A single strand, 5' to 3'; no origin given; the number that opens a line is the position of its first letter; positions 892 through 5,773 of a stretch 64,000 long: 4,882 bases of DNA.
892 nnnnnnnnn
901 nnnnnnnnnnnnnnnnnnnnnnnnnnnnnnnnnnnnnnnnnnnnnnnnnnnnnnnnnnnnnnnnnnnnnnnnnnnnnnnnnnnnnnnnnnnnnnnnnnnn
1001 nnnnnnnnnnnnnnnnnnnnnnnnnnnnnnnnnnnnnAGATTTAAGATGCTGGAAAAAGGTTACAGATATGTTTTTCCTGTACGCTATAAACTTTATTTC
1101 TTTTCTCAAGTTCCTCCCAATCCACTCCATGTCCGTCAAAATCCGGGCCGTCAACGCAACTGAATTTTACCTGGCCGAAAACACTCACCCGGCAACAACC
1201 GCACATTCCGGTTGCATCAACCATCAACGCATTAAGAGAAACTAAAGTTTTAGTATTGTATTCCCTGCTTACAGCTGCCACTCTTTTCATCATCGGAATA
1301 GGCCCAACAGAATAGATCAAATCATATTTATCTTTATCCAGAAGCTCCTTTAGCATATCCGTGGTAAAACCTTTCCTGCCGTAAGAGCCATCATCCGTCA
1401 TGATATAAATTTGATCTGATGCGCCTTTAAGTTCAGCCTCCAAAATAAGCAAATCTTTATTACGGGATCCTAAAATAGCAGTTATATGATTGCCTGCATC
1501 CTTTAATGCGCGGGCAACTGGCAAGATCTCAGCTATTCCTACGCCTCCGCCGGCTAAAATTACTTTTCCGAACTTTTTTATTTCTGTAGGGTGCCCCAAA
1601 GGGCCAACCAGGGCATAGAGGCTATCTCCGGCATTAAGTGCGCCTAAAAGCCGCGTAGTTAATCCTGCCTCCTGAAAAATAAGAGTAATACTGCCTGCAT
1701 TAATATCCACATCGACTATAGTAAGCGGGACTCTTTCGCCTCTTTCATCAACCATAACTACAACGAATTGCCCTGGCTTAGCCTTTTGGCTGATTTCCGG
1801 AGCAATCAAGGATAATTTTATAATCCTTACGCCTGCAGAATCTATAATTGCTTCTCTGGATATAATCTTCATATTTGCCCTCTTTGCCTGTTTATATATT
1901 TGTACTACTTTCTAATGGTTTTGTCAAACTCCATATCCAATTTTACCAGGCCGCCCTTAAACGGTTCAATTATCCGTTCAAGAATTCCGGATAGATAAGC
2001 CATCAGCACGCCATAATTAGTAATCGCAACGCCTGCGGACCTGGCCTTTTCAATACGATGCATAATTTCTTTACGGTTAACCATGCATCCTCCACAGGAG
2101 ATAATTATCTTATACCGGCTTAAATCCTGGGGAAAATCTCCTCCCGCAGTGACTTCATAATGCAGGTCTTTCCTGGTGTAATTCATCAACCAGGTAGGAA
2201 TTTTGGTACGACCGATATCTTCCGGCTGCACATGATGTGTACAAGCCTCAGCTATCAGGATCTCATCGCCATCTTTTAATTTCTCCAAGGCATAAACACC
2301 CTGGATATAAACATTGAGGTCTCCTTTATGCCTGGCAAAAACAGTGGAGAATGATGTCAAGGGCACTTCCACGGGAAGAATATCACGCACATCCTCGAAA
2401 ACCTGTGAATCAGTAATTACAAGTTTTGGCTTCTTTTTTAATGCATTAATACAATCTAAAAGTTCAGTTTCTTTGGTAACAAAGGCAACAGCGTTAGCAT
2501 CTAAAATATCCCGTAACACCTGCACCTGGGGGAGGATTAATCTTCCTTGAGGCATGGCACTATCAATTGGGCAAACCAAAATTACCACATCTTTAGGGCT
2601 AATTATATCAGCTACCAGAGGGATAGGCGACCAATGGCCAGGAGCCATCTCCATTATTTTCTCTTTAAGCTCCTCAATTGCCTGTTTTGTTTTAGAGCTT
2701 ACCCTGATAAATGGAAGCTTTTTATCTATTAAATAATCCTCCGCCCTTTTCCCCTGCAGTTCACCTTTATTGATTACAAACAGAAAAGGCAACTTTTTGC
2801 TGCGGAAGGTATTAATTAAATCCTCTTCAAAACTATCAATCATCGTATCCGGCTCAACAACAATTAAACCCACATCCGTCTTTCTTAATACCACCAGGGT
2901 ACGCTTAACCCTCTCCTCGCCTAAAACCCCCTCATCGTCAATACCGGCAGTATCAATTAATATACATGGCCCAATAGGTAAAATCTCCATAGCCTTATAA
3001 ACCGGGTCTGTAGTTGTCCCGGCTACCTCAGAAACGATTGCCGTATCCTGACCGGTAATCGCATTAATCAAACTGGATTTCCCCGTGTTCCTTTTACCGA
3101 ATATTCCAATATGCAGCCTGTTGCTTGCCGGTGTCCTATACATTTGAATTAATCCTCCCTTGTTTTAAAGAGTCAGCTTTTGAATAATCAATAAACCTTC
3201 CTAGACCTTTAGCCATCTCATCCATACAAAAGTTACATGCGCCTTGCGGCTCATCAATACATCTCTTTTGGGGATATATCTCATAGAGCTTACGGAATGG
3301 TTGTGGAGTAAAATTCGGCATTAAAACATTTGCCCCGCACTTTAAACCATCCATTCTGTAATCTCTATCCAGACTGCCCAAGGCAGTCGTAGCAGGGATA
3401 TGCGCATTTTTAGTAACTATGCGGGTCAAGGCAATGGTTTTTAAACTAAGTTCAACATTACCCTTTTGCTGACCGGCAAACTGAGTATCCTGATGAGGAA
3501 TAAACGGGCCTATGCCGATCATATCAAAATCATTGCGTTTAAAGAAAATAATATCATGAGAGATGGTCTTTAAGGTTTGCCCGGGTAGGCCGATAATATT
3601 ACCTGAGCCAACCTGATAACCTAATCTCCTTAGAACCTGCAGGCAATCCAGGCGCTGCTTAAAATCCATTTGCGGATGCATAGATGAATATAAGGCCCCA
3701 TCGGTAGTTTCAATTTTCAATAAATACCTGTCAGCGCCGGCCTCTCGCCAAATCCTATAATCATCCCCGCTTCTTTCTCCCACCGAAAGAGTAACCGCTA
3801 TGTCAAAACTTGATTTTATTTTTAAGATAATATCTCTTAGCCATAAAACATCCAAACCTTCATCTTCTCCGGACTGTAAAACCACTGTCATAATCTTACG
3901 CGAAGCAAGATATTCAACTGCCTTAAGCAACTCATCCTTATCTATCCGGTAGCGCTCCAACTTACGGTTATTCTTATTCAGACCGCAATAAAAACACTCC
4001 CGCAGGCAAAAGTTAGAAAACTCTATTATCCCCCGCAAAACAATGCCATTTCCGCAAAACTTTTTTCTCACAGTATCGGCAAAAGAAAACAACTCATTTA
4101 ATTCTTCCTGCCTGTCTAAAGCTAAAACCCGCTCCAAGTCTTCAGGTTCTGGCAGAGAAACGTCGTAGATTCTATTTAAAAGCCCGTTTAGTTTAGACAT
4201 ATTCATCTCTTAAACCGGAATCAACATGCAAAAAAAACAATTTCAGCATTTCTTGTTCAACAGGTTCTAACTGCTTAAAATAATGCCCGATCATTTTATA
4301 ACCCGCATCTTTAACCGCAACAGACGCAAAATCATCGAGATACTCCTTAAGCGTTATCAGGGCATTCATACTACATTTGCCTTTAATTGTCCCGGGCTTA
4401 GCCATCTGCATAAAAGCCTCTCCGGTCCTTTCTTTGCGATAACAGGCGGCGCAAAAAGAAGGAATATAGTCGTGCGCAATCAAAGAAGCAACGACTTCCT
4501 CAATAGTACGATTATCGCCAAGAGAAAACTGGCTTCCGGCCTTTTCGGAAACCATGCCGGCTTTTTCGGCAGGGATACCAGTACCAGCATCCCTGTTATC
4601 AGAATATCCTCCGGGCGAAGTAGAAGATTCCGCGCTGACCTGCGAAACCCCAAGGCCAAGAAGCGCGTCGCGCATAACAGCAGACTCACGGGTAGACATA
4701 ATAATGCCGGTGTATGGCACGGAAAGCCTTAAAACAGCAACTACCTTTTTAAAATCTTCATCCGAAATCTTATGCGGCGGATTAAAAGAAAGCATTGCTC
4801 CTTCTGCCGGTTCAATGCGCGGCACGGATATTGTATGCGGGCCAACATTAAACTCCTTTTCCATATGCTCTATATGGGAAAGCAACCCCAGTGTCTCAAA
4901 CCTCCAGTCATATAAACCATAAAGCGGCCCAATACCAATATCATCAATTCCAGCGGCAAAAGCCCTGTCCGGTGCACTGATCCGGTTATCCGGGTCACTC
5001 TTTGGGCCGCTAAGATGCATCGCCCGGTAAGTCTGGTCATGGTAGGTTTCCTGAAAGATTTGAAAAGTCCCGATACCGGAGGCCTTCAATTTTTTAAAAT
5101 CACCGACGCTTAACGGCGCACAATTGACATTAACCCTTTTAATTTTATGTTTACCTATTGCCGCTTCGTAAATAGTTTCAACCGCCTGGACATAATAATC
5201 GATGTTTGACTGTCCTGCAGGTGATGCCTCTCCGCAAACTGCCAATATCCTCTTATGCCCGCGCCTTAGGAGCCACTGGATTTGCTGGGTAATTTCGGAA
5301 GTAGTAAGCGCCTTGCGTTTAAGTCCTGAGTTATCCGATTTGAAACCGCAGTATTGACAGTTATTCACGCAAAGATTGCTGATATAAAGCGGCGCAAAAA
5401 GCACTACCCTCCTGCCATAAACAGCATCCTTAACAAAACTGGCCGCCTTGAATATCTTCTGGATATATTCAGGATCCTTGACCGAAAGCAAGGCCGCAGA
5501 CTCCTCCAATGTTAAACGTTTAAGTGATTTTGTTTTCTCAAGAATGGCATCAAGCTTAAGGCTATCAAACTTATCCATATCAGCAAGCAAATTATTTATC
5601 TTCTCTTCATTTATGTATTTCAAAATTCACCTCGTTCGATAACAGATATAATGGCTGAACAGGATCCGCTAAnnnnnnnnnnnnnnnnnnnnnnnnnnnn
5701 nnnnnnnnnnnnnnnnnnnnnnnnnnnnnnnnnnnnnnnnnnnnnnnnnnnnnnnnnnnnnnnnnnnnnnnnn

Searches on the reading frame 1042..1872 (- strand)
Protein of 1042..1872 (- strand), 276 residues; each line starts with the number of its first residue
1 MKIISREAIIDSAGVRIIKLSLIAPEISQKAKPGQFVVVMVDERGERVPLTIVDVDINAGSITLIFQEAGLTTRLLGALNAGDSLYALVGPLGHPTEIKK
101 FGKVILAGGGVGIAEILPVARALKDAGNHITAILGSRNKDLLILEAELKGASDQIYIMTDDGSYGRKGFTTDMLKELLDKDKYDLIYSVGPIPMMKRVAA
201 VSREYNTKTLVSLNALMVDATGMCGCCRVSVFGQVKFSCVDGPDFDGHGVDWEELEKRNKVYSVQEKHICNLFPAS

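Call 7: search_protein_families(library=pfam, proteins=[window:1042-1872:-])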
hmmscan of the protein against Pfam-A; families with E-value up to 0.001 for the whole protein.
window:1042-1872:- (276 aa): 2 families
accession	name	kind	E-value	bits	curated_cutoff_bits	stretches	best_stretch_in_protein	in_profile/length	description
PF10418.14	DHODB_Fe-S_bind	-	1.7e-09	37.6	23.9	1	215-250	2-40/41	Iron-sulfur cluster binding domain of dihydroorotate dehydrogenase B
PF00175.26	NAD_binding_1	-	1.2e-05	26.4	22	1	108-198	3-107/109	Oxidoreductase NAD-binding domain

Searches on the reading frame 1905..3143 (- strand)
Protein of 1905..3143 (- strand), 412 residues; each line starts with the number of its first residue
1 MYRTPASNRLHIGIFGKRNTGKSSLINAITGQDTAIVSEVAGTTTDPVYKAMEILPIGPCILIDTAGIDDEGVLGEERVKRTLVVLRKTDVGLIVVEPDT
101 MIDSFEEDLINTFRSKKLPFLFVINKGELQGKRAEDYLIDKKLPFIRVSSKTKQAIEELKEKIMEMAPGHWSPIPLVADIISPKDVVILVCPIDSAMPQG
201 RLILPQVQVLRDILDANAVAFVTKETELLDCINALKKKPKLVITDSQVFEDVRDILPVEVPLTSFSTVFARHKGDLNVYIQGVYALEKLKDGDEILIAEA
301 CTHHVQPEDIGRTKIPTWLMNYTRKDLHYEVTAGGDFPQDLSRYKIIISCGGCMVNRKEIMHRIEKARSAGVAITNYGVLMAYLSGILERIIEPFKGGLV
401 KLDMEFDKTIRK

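Call 7: search_protein_families(library=pfam, proteins=[window:1905-3143:-])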
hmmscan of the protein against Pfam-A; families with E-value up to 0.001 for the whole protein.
window:1905-3143:- (412 aa): 6 families
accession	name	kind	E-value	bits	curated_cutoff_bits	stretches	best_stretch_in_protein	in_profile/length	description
PF18133.7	HydF_tetramer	-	2e-46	157.1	22.6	1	278-394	2-118/118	Hydrogen maturase F tetramerization domain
PF18128.7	HydF_dimer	-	1.2e-38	131.6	23.4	1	176-274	1-99/99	Hydrogen maturase F dimerization domain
PF01926.29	MMR_HSR1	-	1e-21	77.6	21.9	1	11-126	1-113/113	50S ribosome-binding GTPase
PF02421.24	FeoB_N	-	4.7e-07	29.9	27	1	11-163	2-156/156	Ferrous iron transport protein B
PF00350.29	Dynamin_N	-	1.4e-06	28.9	27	1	12-43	1-32/168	Dynamin family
PF00009.33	GTP_EFTU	-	0.00044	20.3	26.5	0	81-168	85-187/188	Elongation factor Tu GTP binding domain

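Call 71: search_protein_families(library=ncbifam, proteins=[window:1905-3143:-], max_evalue=1e-10)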
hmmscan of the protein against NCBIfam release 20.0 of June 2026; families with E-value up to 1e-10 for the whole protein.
window:1905-3143:- (412 aa): 9 families
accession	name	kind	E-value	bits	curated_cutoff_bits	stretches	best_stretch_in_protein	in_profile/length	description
TIGR03918.1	GTP_HydF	equivalog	3.5e-166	552.9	325.55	1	4-391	2-391/392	[FeFe] hydrogenase H-cluster maturation GTPase HydF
TIGR03594.1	GTPase_EngA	equivalog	1.6e-24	86.7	306.7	1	8-166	174-345/432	ribosome biogenesis GTPase Der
NF003661.0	PRK05291.1-3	equivalog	3.4e-22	79.4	380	1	10-167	217-370/448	tRNA uridine-5-carboxymethylaminomethyl(34) synthesis GTPase MnmE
TIGR00450.1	mnmE_trmE_thdF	equivalog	4.8e-21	75.4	252.6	1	9-166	209-366/446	tRNA uridine-5-carboxymethylaminomethyl(34) synthesis GTPase MnmE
TIGR00231.1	small_GTP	domain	3.5e-17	62.7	42.5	1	9-161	3-160/164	GTP-binding protein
NF000908.1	PRK00089.1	equivalog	6.1e-17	61.8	237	1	12-168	6-168/291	GTPase Era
TIGR00436.1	era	equivalog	4.8e-14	52.4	116.25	1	11-163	2-159/270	GTPase Era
NF002828.0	PRK03003.1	equivalog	9.8e-12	44.2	631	1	12-129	216-336/477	ribosome biogenesis GTPase Der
NF007071.0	PRK09518.1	equivalog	1e-11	44.1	953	1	11-129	446-567/706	bifunctional cytidylate kinase/GTPase Der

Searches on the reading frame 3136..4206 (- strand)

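Call 7: search_protein_families(library=pfam, proteins=[window:3136-4206:-])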
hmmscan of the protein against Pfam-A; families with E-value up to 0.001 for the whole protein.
window:3136-4206:- (356 aa): 1 family
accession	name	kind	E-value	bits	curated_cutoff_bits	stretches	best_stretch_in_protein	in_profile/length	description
PF04055.27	Radical_SAM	-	2.1e-17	64.3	29.5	1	61-216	1-160/166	Radical SAM superfamily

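Call 71: search_protein_families(library=ncbifam, proteins=[window:3136-4206:-], max_evalue=1e-10)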
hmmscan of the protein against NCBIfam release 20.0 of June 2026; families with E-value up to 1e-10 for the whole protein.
window:3136-4206:- (356 aa): 8 families
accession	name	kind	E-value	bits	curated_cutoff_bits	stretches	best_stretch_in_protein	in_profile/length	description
TIGR03956.1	rSAM_HydE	equivalog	2.8e-98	329.3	254.6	1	20-345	12-339/340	[FeFe] hydrogenase H-cluster radical SAM maturase HydE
TIGR03910.1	pyrrolys_PylB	equivalog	2.7e-41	141.6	348.2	1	4-297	3-298/347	methylornithine synthase PylB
TIGR00433.2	bioB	equivalog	4.1e-25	88.7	225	1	26-296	10-282/307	biotin synthase BioB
TIGR02351.2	thiH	equivalog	1.6e-18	66.9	380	1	20-208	36-227/364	2-iminoacetate synthase ThiH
TIGR03955.1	rSAM_HydG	equivalog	3.4e-15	55.4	312.15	1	27-179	55-213/470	[FeFe] hydrogenase H-cluster radical SAM maturase HydG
TIGR03699.1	menaquin_MqnC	equivalog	1.5e-13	50.3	428.1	1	26-136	7-121/342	cyclic dehypoxanthinyl futalosine synthase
TIGR03551.1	F420_cofH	equivalog_domain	8.5e-13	47.8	374.1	1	27-134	7-116/345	5-amino-6-(D-ribitylamino)uracil--L-tyrosine 4-hydroxyphenyl transferase CofH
TIGR03957.1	rSAM_HmdB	equivalog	3.2e-12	46.3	320.9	1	25-281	7-267/317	5,10-methenyltetrahydromethanopterin hydrogenase cofactor biosynthesis protein HmdB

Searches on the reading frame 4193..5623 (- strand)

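Call 7: search_protein_families(library=pfam, proteins=[window:4193-5623:-])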
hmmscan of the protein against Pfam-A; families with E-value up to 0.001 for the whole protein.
window:4193-5623:- (476 aa): 2 families
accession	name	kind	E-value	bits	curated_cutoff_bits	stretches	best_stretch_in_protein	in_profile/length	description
PF06968.18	BATS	-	2.5e-16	60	22.2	1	266-386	1-87/88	Biotin and Thiamin Synthesis associated domain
PF04055.27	Radical_SAM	-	1.9e-11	44.8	29.5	1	80-233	2-150/166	Radical SAM superfamily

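Call 71: search_protein_families(library=ncbifam, proteins=[window:4193-5623:-], max_evalue=1e-10)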
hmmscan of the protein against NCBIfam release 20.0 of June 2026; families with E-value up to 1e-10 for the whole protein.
window:4193-5623:- (476 aa): 6 families
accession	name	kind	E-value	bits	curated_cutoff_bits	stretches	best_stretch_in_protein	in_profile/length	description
TIGR03955.1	rSAM_HydG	equivalog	2e-135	451.8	312.15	1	2-453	10-446/470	[FeFe] hydrogenase H-cluster radical SAM maturase HydG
TIGR02351.2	thiH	equivalog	1.1e-85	287.9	380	1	19-388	21-358/364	2-iminoacetate synthase ThiH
TIGR03910.1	pyrrolys_PylB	equivalog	2.1e-20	72.9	348.2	1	21-303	2-269/347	methylornithine synthase PylB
TIGR04158.1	rSAM_MIA_synth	equivalog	1.2e-19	70.4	400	1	58-326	43-312/368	3-methyl-2-indolic acid synthase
TIGR03956.1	rSAM_HydE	equivalog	3.7e-15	56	254.6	1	29-205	3-172/340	[FeFe] hydrogenase H-cluster radical SAM maturase HydE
NF005609.0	PRK07360.1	equivalog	2.6e-11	42.9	426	1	23-153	7-137/374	7,8-didemethyl-8-hydroxy-5-deazariboflavin synthase subunit CofH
